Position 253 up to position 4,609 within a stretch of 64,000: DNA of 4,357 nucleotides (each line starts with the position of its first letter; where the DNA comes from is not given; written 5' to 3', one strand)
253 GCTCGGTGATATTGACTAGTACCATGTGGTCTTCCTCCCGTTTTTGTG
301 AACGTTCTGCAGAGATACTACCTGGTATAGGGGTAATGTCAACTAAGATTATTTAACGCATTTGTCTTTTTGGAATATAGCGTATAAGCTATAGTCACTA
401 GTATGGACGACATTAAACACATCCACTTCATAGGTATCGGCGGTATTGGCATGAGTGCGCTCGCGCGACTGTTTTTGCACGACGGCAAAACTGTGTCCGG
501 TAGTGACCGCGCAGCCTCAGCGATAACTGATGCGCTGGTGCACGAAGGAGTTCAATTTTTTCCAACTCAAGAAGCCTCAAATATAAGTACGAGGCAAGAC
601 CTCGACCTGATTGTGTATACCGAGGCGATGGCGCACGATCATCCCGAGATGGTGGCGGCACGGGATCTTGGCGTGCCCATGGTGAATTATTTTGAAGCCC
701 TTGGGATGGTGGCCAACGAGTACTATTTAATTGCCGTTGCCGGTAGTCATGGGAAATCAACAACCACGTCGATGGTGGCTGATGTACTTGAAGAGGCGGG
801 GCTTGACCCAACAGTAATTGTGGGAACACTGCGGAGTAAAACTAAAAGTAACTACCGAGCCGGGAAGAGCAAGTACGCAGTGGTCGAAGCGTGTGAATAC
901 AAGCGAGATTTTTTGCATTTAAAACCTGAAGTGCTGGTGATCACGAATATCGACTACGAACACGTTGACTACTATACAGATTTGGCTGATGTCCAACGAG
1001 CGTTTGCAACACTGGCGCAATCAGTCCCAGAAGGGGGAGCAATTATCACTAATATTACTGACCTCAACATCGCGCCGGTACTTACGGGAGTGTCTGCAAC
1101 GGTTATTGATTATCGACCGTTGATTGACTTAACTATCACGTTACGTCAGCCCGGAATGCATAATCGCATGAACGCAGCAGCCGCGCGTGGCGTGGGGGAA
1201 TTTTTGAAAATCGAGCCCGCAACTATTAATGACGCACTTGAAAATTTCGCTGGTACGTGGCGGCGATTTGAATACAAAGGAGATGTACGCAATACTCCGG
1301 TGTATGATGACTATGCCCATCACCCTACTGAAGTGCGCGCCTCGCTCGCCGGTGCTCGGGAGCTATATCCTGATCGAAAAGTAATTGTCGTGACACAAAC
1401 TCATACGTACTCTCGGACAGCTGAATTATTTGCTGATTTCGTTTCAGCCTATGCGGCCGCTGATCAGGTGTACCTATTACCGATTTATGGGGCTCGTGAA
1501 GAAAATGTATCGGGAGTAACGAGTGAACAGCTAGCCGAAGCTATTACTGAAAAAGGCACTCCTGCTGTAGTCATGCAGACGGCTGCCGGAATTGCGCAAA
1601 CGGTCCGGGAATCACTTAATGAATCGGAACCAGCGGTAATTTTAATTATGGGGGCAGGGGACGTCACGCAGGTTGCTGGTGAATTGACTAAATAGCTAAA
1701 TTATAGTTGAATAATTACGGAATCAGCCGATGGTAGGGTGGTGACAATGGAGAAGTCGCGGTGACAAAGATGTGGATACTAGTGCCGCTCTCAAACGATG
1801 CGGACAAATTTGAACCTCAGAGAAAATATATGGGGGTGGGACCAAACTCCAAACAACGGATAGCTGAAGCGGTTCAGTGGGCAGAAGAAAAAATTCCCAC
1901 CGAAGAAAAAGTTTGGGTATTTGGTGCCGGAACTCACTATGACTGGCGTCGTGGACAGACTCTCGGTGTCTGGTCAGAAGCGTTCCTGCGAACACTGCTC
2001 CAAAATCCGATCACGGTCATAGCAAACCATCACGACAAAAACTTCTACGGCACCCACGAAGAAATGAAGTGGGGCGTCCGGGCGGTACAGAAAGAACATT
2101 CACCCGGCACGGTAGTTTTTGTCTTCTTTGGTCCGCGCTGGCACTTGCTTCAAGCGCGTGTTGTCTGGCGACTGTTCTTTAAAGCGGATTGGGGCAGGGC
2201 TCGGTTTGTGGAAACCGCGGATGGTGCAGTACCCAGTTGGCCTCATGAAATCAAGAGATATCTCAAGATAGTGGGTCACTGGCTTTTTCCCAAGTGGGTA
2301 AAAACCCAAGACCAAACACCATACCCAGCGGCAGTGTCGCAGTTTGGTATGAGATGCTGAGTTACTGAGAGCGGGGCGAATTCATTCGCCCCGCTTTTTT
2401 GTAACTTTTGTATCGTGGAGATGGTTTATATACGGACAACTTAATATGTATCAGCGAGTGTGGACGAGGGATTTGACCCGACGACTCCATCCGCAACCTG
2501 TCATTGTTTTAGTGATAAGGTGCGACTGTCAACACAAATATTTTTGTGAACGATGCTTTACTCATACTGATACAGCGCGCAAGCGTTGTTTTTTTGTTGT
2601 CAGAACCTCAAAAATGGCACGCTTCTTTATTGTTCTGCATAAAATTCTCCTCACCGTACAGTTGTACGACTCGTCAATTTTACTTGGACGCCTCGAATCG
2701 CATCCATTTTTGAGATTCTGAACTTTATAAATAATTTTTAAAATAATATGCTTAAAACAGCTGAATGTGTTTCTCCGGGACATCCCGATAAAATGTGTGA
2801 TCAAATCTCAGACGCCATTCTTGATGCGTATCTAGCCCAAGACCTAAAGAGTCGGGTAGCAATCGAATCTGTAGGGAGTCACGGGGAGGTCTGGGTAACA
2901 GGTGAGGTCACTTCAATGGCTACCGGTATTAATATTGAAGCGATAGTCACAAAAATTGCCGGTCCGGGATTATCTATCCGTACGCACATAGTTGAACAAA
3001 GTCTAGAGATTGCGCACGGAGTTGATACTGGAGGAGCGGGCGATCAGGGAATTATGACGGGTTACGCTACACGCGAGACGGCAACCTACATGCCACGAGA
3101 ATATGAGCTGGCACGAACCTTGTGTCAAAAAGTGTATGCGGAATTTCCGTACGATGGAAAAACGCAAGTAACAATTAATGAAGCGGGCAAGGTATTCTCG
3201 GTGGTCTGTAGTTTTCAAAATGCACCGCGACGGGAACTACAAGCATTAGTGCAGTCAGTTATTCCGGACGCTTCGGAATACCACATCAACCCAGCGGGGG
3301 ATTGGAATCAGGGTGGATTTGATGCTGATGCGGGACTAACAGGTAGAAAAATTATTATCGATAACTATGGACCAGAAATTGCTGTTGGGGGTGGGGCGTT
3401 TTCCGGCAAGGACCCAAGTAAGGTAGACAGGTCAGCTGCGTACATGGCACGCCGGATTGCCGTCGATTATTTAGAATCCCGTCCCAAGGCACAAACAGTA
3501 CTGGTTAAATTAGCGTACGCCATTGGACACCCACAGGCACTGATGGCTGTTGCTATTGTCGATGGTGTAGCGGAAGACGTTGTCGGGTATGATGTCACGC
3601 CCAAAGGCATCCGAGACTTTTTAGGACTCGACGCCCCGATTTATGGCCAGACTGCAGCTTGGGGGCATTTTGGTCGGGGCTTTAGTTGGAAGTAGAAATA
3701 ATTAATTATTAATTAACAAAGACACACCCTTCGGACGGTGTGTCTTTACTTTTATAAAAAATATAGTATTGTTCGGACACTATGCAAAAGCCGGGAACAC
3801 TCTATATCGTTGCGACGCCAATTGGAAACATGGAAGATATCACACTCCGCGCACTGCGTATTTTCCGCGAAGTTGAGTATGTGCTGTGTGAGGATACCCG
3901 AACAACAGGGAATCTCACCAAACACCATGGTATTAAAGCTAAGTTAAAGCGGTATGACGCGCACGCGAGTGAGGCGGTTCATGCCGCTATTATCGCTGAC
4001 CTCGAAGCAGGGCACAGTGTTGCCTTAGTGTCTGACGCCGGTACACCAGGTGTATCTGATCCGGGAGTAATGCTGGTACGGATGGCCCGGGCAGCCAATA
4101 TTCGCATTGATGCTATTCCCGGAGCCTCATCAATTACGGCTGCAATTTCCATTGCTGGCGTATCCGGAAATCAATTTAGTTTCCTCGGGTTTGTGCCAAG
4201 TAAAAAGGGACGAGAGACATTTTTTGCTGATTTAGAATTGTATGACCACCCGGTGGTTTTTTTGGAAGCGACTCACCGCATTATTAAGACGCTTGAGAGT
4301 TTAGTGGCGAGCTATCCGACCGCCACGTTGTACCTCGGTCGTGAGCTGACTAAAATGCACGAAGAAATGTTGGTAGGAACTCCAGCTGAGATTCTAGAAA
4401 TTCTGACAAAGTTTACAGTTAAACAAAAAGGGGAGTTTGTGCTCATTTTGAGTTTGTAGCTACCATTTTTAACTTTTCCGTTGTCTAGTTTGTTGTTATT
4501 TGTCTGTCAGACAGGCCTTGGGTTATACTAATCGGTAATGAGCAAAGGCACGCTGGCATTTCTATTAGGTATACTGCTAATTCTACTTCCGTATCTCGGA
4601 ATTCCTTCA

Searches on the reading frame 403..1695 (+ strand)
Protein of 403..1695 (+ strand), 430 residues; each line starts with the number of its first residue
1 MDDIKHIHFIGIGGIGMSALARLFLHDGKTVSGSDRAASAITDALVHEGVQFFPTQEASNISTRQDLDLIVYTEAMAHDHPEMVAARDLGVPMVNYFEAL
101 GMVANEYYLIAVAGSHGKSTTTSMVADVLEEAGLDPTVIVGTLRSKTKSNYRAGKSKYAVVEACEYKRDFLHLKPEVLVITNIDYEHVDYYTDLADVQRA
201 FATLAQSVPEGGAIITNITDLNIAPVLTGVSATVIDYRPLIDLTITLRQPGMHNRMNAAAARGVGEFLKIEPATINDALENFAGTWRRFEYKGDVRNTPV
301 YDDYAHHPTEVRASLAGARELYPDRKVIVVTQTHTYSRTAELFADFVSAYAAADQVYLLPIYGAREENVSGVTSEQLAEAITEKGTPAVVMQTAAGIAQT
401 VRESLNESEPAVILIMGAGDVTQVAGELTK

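Call 9: search_protein_families(library=pfam, proteins=[window:403-1695:+], max_evalue=0.001)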
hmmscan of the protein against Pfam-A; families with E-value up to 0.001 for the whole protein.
window:403-1695:+ (430 aa): 3 families
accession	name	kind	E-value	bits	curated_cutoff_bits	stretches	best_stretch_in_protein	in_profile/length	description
PF01225.30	Mur_ligase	-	9.6e-26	90.4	21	1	6-108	1-95/95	Mur ligase family, catalytic domain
PF02875.26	Mur_ligase_C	-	8.1e-21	75.6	28.4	1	287-419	1-127/127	Mur ligase, glutamate ligase domain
PF08245.18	Mur_ligase_M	-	6.4e-19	69.1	24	1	112-221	1-126/200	Mur ligase middle domain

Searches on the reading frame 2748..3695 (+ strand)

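Call 9: search_protein_families(library=pfam, proteins=[window:2748-3695:+], max_evalue=0.001)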
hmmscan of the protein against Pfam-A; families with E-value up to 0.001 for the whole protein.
window:2748-3695:+ (315 aa): 3 families
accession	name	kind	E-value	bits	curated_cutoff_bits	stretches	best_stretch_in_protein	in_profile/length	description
PF02773.21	S-AdoMet_synt_C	-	3.2e-33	115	25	1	189-314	2-136/138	S-adenosylmethionine synthetase, C-terminal domain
PF00438.25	S-AdoMet_synt_N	-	1.4e-22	80.5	33.1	1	2-69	3-69/99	S-adenosylmethionine synthetase, N-terminal domain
PF02772.21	S-AdoMet_synt_M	-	1e-14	55.1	29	1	96-184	3-118/120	S-adenosylmethionine synthetase, central domain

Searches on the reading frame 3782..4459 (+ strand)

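Call 9: search_protein_families(library=pfam, proteins=[window:3782-4459:+], max_evalue=0.001)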
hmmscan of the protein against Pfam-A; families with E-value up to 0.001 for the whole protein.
window:3782-4459:+ (225 aa): 1 family
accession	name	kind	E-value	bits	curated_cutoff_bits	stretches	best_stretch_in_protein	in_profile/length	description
PF00590.25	TP_methylase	-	2.2e-30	106.7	27.8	1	6-204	1-211/212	Tetrapyrrole (Corrin/Porphyrin) Methylases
